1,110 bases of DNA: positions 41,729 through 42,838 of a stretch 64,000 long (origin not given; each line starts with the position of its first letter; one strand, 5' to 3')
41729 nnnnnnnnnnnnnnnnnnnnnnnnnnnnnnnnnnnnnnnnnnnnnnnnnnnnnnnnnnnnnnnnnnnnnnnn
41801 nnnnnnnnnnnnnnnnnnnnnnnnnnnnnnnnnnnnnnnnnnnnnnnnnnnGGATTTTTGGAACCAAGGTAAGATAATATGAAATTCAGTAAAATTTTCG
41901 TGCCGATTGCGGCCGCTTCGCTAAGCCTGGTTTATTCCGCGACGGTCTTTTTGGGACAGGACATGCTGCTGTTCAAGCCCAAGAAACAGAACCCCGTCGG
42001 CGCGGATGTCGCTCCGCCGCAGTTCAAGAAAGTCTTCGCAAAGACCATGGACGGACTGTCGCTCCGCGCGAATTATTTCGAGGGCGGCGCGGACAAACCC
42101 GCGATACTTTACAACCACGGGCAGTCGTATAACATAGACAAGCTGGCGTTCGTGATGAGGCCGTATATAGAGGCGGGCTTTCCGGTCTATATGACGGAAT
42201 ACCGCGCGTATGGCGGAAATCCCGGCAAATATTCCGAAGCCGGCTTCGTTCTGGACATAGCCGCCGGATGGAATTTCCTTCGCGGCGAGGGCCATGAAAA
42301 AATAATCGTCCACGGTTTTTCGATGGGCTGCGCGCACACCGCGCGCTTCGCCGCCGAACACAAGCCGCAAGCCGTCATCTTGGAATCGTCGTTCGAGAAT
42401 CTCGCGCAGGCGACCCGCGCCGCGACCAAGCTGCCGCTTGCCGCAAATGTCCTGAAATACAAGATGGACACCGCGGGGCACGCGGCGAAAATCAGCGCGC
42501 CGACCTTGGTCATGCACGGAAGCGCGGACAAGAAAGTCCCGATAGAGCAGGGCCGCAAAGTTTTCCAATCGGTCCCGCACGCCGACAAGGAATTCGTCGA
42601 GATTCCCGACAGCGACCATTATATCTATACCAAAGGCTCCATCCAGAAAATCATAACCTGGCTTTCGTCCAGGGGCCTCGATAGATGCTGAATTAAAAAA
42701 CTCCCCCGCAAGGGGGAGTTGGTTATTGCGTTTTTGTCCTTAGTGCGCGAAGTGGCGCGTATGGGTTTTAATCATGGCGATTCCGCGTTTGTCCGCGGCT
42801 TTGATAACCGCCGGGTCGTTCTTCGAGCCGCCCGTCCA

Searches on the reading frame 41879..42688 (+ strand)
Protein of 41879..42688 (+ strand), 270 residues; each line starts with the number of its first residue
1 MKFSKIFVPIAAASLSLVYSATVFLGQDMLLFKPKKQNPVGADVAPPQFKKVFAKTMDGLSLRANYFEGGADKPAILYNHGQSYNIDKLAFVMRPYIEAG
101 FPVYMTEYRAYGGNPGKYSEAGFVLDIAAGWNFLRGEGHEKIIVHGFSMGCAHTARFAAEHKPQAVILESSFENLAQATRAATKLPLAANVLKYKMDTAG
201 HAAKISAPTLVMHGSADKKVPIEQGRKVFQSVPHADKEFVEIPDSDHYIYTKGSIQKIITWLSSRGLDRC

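Call 10: search_protein_families(library=pfam, proteins=[window:41879-42688:+], max_evalue=0.01)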
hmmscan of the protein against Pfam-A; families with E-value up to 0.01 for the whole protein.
window:41879-42688:+ (270 aa): 7 families
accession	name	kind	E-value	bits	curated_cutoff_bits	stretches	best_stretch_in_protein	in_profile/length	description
PF12146.15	Hydrolase_4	-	8e-15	55.2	27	2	183-249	168-234/239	Serine aminopeptidase, S33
PF00561.26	Abhydrolase_1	-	3.8e-10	40.3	25.8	1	74-166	1-97/245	alpha/beta hydrolase fold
PF00326.27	Peptidase_S9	-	4.2e-06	26.9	22.6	1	188-255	122-195/213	Prolyl oligopeptidase family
PF20434.5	BD-FAE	-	1.2e-05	25.4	26.8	0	200-228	183-211/215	BD-FAE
PF12697.13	Abhydrolase_6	-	4.7e-05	24.6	26.3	0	92-176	19-100/217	Alpha/beta hydrolase family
PF12740.14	PETase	-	0.00056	19.8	28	1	196-261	158-228/263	PET hydrolase-like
PF03959.19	FSH1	-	0.0065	16.6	21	0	144-249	105-201/211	Serine hydrolase (FSH1)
